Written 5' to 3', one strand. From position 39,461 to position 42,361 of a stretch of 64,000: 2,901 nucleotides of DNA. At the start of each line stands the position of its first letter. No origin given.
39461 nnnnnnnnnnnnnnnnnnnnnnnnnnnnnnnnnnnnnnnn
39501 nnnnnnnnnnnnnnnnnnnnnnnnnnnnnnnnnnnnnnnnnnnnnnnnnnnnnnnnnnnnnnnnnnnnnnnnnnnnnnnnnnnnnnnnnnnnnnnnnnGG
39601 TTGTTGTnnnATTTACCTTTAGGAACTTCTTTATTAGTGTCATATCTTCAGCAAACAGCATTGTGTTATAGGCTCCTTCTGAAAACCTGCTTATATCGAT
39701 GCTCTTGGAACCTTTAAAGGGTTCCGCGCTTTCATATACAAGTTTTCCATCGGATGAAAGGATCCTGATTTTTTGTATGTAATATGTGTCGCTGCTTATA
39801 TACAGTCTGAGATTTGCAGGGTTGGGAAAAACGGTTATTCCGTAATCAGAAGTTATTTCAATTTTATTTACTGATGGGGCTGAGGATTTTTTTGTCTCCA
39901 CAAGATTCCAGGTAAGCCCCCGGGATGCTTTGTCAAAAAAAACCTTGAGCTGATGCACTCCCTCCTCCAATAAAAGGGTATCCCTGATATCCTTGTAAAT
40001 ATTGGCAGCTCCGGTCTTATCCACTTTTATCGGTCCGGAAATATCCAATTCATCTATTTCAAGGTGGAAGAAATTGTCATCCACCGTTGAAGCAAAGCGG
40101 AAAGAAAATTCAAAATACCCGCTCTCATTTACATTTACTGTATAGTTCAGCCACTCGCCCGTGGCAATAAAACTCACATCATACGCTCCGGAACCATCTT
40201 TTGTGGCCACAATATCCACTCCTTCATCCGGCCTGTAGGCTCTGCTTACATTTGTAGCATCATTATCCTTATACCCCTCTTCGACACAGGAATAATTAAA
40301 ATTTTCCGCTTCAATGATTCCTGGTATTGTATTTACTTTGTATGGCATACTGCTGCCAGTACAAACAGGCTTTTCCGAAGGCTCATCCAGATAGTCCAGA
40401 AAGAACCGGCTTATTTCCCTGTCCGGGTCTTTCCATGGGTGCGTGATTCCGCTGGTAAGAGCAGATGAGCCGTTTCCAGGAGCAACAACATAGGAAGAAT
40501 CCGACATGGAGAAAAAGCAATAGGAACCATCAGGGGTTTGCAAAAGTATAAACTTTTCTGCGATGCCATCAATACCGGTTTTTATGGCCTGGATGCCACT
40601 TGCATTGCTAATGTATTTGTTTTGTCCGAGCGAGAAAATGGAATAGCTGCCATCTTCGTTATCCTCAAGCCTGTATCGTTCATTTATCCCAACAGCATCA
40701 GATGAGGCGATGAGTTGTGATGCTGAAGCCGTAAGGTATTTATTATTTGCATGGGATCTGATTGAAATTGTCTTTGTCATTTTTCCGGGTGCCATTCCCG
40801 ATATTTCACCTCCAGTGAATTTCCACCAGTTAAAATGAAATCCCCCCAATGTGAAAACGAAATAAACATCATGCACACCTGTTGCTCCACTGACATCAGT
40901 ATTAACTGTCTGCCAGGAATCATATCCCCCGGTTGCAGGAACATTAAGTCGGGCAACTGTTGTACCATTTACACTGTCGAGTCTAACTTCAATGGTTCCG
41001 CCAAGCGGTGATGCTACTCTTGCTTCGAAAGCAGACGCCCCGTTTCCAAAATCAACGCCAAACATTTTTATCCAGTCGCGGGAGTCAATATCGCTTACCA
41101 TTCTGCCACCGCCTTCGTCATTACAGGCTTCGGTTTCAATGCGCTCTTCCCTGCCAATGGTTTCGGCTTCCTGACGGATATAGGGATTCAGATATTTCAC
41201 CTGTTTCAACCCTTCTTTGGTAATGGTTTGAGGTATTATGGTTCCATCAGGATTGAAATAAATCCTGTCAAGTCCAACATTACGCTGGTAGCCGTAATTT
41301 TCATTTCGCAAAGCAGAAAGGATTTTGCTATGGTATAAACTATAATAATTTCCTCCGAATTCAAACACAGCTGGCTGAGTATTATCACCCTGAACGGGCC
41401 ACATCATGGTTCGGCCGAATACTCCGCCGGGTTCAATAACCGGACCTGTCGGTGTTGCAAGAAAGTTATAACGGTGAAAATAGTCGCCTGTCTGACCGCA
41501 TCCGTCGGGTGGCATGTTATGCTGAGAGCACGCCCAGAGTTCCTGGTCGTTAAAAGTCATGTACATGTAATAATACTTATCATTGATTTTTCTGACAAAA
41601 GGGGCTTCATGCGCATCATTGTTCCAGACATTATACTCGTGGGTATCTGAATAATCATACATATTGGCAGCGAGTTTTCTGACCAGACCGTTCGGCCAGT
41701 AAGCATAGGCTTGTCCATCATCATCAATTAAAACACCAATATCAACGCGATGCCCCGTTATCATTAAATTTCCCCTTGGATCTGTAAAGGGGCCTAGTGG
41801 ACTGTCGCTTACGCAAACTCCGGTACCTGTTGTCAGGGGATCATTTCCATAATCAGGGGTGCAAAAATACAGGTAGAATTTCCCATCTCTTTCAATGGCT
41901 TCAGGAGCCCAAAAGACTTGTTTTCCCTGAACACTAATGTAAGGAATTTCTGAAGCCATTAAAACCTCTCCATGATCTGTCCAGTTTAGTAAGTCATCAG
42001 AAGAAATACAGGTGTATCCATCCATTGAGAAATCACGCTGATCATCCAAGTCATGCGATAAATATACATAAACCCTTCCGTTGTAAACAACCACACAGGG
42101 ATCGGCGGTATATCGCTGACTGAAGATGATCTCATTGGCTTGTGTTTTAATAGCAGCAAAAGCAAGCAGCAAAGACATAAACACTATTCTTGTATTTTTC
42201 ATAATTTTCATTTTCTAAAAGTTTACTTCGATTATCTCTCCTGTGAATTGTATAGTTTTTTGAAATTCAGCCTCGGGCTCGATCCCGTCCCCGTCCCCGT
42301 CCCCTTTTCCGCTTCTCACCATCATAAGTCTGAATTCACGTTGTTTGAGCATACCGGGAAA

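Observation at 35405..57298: An unassigned TIM-barrel-like catalytic module in three (possibly four) paralogous copies, carried by giant T9SS cargo proteins beside two GH78 rhamnosidases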

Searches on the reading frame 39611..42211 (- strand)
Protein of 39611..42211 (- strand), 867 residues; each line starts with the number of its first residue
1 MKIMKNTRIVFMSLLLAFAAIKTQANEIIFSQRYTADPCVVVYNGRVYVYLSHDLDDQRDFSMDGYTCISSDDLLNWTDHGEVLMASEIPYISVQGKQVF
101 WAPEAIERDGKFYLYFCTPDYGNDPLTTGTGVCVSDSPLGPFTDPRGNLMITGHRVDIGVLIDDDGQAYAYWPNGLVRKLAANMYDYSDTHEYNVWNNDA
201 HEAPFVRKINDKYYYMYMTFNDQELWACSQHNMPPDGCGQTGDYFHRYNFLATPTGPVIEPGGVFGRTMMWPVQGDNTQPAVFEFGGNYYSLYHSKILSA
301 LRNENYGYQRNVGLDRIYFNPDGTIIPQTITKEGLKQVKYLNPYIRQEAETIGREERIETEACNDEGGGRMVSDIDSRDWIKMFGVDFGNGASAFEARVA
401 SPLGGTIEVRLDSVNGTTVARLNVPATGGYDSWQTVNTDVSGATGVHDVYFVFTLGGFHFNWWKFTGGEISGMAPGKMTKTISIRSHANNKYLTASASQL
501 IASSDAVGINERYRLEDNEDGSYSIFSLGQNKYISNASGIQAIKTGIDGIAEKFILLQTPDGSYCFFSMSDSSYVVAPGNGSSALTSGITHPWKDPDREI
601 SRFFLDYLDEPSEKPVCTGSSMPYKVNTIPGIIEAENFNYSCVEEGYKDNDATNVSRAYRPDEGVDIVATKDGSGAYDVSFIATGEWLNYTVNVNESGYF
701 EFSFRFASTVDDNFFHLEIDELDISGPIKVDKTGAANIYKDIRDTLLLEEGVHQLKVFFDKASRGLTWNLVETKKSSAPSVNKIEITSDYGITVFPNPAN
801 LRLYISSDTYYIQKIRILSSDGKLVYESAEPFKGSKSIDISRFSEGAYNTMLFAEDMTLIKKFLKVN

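Call 5: search_protein_families(library=pfam, proteins=[window:39611-42211:-], max_evalue=0.001)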
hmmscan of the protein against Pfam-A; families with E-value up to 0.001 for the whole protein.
window:39611-42211:- (867 aa): 4 families
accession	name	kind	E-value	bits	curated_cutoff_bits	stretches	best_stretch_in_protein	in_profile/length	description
PF03422.21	CBM_6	-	6.2e-45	153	28.9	2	348-466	1-124/125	Carbohydrate binding module (family 6)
PF04616.20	Glyco_hydro_43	-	3.6e-28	99.2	32.2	1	34-325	9-288/288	Glycosyl hydrolases family 43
PF18099.7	CBM_35_2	-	1.4e-19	70.6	23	2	355-464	2-111/112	Carbohydrate binding module (family 35)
PF18962.6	Por_Secre_tail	-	1.6e-08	35.1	27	1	794-863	1-73/75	Secretion system C-terminal sorting domain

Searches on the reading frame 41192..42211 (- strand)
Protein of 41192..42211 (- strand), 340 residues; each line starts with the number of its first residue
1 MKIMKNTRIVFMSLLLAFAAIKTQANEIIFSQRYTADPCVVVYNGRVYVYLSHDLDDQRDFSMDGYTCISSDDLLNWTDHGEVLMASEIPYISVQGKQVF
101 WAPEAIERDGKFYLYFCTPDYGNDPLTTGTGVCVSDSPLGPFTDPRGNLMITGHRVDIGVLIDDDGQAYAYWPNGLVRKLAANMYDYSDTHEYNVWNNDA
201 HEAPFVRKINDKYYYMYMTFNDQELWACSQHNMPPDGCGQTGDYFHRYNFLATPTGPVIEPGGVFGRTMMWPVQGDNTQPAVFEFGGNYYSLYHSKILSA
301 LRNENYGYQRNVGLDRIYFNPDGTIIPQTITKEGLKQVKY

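Call 86: search_solved_structures(query=window:41192-42211:-, max_evalue=1e-10)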
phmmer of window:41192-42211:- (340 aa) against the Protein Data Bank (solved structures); distinct sequences matched with E-value up to 1e-10: 16.
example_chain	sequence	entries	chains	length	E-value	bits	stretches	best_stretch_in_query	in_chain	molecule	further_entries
5a8c_A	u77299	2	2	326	1.7e-45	158.8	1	24-219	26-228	CARBOHYDRATE BINDING FAMILY 6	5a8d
8hcj_D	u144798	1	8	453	1.1e-36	129.9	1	29-188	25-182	Xylan 1,4-beta-xylosidase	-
9x3m_A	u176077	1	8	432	1.9e-36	129.1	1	29-188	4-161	Xylan 1,4-beta-xylosidase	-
3qed_A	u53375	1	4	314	7.2e-36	127.2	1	20-219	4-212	Beta-xylosidase/alpha-L-arabinfuranosidase, gly43N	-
3qee_A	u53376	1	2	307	3.3e-35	125.1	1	24-219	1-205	Beta-xylosidase/alpha-L-arabinfuranosidase, gly43N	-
3qef_A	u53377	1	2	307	2.8e-34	122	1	24-219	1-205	Beta-xylosidase/alpha-L-arabinfuranosidase, gly43N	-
4nov_A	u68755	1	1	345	2.3e-29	105.8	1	26-327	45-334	Xylosidase/arabinofuranosidase Xsa43E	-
5glk_A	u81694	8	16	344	8.9e-23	84.1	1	29-325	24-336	Glycoside hydrolase family 43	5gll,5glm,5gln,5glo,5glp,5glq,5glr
6xn0_A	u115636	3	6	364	9.7e-20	74.2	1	21-211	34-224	Xylosidase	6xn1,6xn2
4mlg_A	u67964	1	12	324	1.5e-18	70.2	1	33-173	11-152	Beta-xylosidase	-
3c7g_A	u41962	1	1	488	2.4e-18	69.6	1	31-176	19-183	Endo-1,4-beta-xylanase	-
3c7e_A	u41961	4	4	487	2.4e-18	69.6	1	31-176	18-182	Endo-1,4-beta-xylanase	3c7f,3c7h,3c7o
3kst_A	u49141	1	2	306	9.9e-18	67.5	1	35-172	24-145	Endo-1,4-beta-xylanase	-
9no3_A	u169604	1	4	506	3.4e-17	65.8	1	19-181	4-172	TerARA - arabinofuranosidase/xylosidase from metagenome of Pseudacanthotermes militaris.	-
3qz4_A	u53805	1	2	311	7.9e-14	54.7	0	34-178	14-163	Endo-1,4-beta-xylanase D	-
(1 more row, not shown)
